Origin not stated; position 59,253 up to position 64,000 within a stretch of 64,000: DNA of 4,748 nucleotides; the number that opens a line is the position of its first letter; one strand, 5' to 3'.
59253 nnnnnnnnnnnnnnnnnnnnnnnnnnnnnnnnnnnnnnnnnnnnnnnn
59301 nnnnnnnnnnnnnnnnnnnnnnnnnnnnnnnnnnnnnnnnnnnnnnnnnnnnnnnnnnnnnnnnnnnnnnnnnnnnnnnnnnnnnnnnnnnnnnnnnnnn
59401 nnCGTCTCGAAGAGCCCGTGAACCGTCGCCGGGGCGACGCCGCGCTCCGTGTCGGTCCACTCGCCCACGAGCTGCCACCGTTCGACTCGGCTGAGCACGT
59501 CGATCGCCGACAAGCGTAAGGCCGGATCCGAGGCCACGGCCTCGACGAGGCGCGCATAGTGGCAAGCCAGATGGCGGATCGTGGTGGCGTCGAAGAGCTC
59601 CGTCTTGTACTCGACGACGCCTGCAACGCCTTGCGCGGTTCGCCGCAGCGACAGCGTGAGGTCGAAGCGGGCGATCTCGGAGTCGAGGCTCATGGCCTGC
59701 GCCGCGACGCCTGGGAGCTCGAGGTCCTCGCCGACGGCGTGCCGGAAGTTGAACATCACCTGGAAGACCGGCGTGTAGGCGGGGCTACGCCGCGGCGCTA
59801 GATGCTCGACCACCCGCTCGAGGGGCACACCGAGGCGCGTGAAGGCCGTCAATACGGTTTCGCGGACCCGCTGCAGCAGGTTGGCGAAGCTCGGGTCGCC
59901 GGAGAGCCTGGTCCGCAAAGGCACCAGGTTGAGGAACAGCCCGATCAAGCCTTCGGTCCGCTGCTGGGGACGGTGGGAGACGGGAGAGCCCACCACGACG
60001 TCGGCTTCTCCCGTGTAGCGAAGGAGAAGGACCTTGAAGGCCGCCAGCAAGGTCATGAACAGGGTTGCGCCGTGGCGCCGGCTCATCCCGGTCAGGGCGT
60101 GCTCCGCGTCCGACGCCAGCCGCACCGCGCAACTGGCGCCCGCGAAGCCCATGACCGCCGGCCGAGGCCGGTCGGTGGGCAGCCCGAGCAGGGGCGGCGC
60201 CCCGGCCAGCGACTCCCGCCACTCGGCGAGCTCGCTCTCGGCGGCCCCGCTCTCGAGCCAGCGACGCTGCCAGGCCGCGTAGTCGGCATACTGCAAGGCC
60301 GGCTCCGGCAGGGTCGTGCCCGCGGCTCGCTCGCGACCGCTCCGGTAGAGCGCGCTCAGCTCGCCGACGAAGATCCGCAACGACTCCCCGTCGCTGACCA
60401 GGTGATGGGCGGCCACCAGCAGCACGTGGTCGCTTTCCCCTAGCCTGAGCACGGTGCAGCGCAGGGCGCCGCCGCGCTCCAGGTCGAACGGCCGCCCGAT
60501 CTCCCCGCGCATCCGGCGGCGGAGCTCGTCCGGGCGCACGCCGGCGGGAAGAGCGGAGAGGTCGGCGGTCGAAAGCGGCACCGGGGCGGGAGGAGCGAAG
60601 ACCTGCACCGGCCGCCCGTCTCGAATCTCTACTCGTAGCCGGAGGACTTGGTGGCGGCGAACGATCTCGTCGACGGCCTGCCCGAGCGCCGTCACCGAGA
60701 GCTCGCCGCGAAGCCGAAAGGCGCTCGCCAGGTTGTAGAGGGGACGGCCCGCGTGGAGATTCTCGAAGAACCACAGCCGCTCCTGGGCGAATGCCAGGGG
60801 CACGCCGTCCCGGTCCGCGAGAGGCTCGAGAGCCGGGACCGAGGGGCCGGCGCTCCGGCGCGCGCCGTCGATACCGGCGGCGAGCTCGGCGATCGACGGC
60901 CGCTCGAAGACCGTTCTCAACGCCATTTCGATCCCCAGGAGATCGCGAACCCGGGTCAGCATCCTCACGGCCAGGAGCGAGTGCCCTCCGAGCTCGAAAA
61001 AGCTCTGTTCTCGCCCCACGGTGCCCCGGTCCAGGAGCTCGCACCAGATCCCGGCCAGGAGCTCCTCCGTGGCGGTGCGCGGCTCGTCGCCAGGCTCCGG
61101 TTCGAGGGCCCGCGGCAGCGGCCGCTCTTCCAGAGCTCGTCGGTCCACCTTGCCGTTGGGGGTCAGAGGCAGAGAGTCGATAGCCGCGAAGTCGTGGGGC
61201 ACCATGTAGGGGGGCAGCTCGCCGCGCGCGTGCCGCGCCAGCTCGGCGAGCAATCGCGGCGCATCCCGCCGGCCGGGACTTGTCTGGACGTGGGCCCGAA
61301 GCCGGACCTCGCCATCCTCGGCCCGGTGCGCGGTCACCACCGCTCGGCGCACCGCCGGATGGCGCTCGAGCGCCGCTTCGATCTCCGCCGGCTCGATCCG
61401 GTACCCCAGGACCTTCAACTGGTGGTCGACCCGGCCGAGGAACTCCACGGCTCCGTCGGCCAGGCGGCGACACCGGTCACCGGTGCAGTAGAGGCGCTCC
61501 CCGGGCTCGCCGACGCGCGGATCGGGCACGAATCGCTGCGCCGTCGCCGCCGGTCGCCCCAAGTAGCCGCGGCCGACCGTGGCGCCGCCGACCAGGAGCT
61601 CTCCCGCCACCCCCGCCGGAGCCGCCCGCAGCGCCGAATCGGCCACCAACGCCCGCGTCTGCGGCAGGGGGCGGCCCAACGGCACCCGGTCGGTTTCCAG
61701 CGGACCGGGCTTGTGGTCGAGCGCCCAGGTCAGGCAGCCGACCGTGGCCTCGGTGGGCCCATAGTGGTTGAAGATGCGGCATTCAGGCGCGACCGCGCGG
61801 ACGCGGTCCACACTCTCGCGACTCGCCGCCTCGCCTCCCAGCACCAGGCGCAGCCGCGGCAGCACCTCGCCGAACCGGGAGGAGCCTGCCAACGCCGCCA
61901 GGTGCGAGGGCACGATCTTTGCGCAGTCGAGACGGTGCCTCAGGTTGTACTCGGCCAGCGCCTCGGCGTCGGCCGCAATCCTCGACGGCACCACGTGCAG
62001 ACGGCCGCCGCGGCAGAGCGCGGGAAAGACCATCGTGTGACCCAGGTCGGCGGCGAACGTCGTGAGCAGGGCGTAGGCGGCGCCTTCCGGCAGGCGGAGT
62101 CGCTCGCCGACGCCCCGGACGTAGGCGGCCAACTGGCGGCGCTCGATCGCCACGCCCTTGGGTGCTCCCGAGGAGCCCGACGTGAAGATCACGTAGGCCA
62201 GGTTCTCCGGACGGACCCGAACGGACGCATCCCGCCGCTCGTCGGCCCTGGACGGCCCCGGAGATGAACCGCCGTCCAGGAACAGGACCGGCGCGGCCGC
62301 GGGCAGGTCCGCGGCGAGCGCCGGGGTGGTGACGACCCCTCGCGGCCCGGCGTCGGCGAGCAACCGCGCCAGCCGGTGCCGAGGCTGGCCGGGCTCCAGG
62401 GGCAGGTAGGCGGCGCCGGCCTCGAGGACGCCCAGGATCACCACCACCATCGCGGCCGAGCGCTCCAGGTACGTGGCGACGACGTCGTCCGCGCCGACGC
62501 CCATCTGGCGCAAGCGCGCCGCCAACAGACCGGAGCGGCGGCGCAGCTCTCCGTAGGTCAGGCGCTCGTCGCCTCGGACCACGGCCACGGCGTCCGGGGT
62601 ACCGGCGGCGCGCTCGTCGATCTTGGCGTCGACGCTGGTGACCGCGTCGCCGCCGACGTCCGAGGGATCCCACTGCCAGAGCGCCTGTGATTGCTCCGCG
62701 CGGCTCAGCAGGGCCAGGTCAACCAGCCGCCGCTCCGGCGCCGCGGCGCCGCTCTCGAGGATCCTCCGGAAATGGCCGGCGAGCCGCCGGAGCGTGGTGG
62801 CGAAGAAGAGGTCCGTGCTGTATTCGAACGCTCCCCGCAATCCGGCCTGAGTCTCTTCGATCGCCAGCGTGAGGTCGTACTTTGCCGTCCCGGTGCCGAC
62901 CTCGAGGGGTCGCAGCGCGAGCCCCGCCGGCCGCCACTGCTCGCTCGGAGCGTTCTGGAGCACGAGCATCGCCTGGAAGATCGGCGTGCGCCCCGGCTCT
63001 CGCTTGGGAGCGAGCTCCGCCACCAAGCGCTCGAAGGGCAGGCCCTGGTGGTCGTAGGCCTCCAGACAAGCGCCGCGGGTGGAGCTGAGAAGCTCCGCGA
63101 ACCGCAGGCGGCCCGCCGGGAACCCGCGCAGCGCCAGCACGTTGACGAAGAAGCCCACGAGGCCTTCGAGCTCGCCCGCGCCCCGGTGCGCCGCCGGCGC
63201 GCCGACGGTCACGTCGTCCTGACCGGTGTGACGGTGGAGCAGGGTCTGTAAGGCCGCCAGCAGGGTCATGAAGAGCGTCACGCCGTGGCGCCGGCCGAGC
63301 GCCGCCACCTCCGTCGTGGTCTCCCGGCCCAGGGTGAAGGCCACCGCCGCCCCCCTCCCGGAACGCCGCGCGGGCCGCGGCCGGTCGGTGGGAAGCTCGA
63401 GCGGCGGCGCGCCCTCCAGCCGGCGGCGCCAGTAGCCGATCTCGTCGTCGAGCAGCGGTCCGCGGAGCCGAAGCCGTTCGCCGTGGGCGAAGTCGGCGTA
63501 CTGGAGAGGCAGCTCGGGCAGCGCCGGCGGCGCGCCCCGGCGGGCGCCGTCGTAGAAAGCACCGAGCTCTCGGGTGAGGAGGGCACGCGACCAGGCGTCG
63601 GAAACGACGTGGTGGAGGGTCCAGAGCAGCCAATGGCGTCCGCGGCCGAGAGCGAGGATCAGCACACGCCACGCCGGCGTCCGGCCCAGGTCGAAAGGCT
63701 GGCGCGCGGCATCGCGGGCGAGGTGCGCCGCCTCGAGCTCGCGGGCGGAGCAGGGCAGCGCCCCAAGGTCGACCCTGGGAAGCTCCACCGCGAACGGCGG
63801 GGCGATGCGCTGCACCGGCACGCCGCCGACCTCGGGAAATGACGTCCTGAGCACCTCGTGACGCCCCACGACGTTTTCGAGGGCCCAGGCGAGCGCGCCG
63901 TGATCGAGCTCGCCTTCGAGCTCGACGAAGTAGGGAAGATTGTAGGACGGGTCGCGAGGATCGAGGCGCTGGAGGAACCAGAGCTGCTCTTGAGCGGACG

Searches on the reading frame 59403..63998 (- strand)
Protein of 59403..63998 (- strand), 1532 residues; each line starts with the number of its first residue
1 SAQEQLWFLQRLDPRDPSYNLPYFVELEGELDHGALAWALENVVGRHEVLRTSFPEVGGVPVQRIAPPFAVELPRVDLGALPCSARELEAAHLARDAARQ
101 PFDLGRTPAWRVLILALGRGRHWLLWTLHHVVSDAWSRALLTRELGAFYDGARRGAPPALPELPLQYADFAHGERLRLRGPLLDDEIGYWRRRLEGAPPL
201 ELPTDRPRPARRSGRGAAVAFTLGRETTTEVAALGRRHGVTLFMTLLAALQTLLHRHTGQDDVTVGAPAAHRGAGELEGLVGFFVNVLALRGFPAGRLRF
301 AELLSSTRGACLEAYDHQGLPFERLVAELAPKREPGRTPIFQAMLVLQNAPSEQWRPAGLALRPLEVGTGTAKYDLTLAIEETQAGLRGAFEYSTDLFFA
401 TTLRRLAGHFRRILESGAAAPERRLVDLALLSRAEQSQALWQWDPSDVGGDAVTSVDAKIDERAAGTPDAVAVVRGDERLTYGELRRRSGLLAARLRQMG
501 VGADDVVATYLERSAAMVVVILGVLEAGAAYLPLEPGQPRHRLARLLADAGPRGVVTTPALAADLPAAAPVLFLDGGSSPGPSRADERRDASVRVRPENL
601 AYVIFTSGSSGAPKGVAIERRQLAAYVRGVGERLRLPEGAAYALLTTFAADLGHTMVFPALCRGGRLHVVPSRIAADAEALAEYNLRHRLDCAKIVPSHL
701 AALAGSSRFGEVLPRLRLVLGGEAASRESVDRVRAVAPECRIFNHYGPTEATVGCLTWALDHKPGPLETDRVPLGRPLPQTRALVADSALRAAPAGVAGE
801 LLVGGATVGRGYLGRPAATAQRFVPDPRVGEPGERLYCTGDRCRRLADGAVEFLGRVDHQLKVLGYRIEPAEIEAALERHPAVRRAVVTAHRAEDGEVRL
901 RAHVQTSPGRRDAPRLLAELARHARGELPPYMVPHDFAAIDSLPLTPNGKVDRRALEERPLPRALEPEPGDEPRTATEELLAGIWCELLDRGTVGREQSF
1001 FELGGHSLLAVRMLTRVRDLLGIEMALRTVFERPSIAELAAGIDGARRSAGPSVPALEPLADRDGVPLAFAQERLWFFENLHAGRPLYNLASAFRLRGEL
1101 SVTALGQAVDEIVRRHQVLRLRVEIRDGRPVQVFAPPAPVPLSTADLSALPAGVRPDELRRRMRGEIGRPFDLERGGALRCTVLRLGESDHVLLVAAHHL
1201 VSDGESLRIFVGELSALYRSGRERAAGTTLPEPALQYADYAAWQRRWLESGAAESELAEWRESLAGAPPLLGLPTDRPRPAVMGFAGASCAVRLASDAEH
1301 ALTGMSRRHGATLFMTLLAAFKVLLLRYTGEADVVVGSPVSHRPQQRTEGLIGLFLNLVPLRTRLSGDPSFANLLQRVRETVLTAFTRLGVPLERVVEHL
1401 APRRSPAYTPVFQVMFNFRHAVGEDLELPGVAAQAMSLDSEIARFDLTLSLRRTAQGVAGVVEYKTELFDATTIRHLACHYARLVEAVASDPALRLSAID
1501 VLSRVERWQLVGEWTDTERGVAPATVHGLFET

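Call 36: find_homologous_proteins(query=window:59403-63998:-, max_evalue=1e-50)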
Query window:59403-63998:- (1532 aa): 7555 proteins with E <= 1e-50 among 8000 candidates; the best 120 are listed.
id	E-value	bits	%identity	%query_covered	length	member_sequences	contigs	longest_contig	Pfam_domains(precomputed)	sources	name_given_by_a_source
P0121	0.0e+0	2314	43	99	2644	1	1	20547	PF00668.26,PF00550.32,PF00501.35,PF13193.13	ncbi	ncbi:MAG: amino acid adenylation domain-containing protein [Pyrinomonadaceae bacterium]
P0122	0.0e+0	2297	43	100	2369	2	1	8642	PF00668.26,PF00550.32,PF00501.35,PF13193.13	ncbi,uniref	ncbi:amino acid adenylation domain-containing protein [Pyxidicoccus fallax]|uniref:amino acid adenyl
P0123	0.0e+0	2225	44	99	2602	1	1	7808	PF00668.26,PF00550.32,PF00501.35,PF13193.13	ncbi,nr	ncbi:MAG TPA: amino acid adenylation domain-containing protein, partial [Thermoanaerobaculia bacteri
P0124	0.0e+0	2206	44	100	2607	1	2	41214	PF00668.26,PF00550.32,PF00501.35,PF13193.13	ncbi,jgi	jgi:amino acid adenylation domain-containing protein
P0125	0.0e+0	2153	40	98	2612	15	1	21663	PF00668.26,PF00550.32,PF00501.35,PF13193.13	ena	-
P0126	0.0e+0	2146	44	100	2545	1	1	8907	PF00668.26,PF00550.32,PF00501.35,PF13193.13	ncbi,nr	ncbi:MAG TPA: amino acid adenylation domain-containing protein, partial [Longimicrobiaceae bacterium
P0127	0.0e+0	2140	44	99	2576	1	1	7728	PF00668.26,PF00550.32,PF00501.35,PF13193.13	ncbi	ncbi:MAG: amino acid adenylation domain-containing protein, partial [Gemmatimonadota bacterium]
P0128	0.0e+0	2133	41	99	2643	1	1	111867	PF00668.26,PF00550.32,PF00501.35,PF13193.13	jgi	jgi:amino acid adenylation domain-containing protein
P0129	0.0e+0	2127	45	100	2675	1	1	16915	PF00668.26,PF00550.32,PF00501.35,PF13193.13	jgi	jgi:amino acid adenylation domain-containing protein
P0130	0.0e+0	2117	42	99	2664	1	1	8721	PF00668.26,PF00550.32,PF00501.35,PF13193.13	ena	-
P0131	0.0e+0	2105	44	73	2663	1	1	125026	PF00668.26,PF00550.32,PF00501.35,PF13193.13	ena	-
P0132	0.0e+0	2104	45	99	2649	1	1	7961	PF00668.26,PF00550.32,PF00501.35,PF13193.13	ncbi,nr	ncbi:MAG TPA: amino acid adenylation domain-containing protein, partial [Thermoanaerobaculia bacteri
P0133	0.0e+0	2094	41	100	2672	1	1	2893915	PF00668.26,PF00550.32,PF00501.35,PF13193.13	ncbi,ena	-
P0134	0.0e+0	2094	37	100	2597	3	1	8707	PF00668.26,PF00550.32,PF00501.35,PF13193.13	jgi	-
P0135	0.0e+0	2083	40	99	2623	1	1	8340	PF00668.26,PF00550.32,PF00501.35,PF13193.13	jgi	-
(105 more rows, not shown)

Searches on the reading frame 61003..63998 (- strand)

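Call 37: find_related_loci(query=window:61003-63998:-, collection=genome_contigs, flank=10000)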
Query window:61003-63998:- (998 aa) in genome_contigs; peptide patterns used: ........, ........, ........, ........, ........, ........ (x = any residue, [..] = any of these).
85 stretches matched a pattern; 52 encode a relative of the query (tblastn E <= 1e-3); 52 distinct loci.
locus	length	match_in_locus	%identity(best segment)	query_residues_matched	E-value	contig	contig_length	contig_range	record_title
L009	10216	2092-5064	46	2-995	0e+0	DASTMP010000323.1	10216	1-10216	MAG TPA_asm: Blastocatellia bacterium isolate SMAG_U3747 k141_2340811, whole genome shotgun sequence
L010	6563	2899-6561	49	2-995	0e+0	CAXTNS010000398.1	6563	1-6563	MAG TPA_asm: uncultured Thermoanaerobaculia bacterium isolate public_SRR14722161_metawrap_bin.3 genome assembly, contig:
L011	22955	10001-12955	43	2-995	0e+0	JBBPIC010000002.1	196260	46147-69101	MAG: Acidobacteriota bacterium isolate BPF2-06-08_bin_1 NODE_2_length_196260_cov_32.507011, whole genome shotgun sequenc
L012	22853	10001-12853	46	3-954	0e+0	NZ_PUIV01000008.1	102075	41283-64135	Methylosinus sporium strain DSM 17706 NODE_23_length_102075_cov_12.039048, whole genome shotgun sequence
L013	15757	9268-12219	49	2-995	0e+0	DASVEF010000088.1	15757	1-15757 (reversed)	MAG TPA_asm: Thermoanaerobaculia bacterium isolate SMAG_U2053 k141_1025471, whole genome shotgun sequence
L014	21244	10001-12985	41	2-995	0e+0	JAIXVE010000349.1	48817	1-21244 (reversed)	MAG: Verrucomicrobiaceae bacterium isolate D1_MAG_00053 pond_D1_MAG_00053_000000000358, whole genome shotgun sequence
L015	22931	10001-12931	42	2-995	0e+0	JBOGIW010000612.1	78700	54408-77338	MAG: Vicinamibacterales bacterium isolate M3-S_metawrap_bin.136 k127_440581, whole genome shotgun sequence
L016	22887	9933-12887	44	2-995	0e+0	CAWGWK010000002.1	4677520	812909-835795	MAG: uncultured Acidobacteriota bacterium isolate MFD09206.bin.1.124 genome assembly, contig: contig_908, whole genome s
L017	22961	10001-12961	49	2-992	0e+0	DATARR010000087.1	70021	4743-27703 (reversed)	MAG TPA_asm: Thermoanaerobaculia bacterium isolate SMAG_U5499 k141_4435531, whole genome shotgun sequence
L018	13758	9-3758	43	2-998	0e+0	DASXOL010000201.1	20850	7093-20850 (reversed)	MAG TPA_asm: Pseudonocardiaceae bacterium isolate SMAG_U5381 k141_320817, whole genome shotgun sequence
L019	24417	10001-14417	40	2-995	0e+0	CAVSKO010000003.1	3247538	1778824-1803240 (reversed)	MAG: Blastocatellia bacterium isolate MFD09212.bin.1.217 genome assembly, contig: contig_750, whole genome shotgun seque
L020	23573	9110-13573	38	2-998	0e+0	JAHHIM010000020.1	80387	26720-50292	MAG: Trichormus sp. ATA11-4-KO1 scaffold_40_c1, whole genome shotgun sequence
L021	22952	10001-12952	41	2-995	0e+0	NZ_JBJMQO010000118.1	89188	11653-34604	MAG: Archangium sp. isolate H3_16_all_fractions_metab_conc_11_70_0 k255_6657628, whole genome shotgun sequence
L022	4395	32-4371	37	2-997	0e+0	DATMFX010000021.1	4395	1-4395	MAG TPA_asm: Hyphomicrobiales bacterium isolate SMAG_U13474 k141_24342, whole genome shotgun sequence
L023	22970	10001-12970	40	2-997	2e-170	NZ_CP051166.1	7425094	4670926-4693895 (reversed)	Massilia atriviolacea strain SOD chromosome, complete genome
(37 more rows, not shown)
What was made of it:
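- Tried and rejected: A scan of species-representative genomes with the G9 N-terminus gave a best hit of 49% (Thermoanaerobaculia, Blastocatellia and other MAGs, call 37).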
